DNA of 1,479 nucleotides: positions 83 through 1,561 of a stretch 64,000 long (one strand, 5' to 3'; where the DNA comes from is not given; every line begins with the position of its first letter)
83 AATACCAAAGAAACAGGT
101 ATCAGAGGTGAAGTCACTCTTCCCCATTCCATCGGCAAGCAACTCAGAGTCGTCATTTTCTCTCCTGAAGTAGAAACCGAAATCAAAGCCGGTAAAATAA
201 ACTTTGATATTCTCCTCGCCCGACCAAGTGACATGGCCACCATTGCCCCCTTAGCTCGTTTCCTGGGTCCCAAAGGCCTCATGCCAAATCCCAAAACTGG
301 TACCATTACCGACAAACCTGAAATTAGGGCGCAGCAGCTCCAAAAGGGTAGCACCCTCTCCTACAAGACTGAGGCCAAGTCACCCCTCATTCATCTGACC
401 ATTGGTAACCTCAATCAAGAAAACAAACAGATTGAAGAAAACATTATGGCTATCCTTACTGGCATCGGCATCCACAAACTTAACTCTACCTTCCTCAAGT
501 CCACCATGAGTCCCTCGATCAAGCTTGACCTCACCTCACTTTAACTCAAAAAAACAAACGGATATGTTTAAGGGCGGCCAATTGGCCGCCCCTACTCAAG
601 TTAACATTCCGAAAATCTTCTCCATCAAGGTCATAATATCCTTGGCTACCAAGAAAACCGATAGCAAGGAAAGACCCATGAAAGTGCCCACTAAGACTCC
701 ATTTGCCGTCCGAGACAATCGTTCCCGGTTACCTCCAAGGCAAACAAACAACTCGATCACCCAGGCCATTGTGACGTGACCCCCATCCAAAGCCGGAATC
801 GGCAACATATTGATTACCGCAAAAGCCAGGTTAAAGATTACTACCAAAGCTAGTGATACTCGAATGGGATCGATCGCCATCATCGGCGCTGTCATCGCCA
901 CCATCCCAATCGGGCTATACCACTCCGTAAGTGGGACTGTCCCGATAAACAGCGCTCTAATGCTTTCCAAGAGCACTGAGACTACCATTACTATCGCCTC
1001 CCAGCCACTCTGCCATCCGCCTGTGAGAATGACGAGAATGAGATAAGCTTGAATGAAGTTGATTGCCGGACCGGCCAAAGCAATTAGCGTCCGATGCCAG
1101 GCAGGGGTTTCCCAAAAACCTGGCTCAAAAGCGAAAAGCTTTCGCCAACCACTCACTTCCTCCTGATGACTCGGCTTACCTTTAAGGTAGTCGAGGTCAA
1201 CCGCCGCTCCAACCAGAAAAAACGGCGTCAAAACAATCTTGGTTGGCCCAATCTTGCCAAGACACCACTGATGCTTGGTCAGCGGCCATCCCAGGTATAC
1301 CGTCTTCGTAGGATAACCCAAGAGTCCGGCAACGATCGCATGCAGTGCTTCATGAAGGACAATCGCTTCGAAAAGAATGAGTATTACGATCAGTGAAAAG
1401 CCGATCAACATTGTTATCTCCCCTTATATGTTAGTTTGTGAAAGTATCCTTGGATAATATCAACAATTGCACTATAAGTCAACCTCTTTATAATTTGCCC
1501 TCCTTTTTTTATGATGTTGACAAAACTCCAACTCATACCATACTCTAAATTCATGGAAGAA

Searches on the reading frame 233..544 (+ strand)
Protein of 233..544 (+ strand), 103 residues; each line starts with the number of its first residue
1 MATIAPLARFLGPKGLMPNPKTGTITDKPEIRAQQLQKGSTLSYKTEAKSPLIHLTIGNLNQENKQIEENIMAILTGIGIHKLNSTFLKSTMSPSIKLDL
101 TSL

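Call 48: search_protein_families(library=pfam, proteins=[window:233-544:+], max_evalue=0.01)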
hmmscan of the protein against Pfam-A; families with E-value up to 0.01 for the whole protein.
window:233-544:+ (103 aa): 1 family
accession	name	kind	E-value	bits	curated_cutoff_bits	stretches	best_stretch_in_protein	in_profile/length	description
PF00687.26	Ribosomal_L1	-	3.3e-15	56.6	32.2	1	1-94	100-198/198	Ribosomal protein L1p/L10e family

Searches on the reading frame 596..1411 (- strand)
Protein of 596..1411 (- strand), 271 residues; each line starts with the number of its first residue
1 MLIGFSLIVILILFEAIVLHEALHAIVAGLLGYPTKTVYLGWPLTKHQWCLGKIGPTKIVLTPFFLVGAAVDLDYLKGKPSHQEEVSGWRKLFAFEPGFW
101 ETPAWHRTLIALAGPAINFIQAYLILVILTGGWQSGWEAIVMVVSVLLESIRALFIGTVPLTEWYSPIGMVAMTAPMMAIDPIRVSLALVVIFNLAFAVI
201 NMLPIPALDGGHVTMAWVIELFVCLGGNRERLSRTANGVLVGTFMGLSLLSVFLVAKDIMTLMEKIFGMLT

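Call 48: search_protein_families(library=pfam, proteins=[window:596-1411:-], max_evalue=0.01)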
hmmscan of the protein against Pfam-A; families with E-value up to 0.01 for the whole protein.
window:596-1411:- (271 aa): 1 family
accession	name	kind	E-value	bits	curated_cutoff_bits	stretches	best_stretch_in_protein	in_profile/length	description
PF02163.28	Peptidase_M50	-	4.2e-26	92.1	27.2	1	9-218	2-194/221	Peptidase family M50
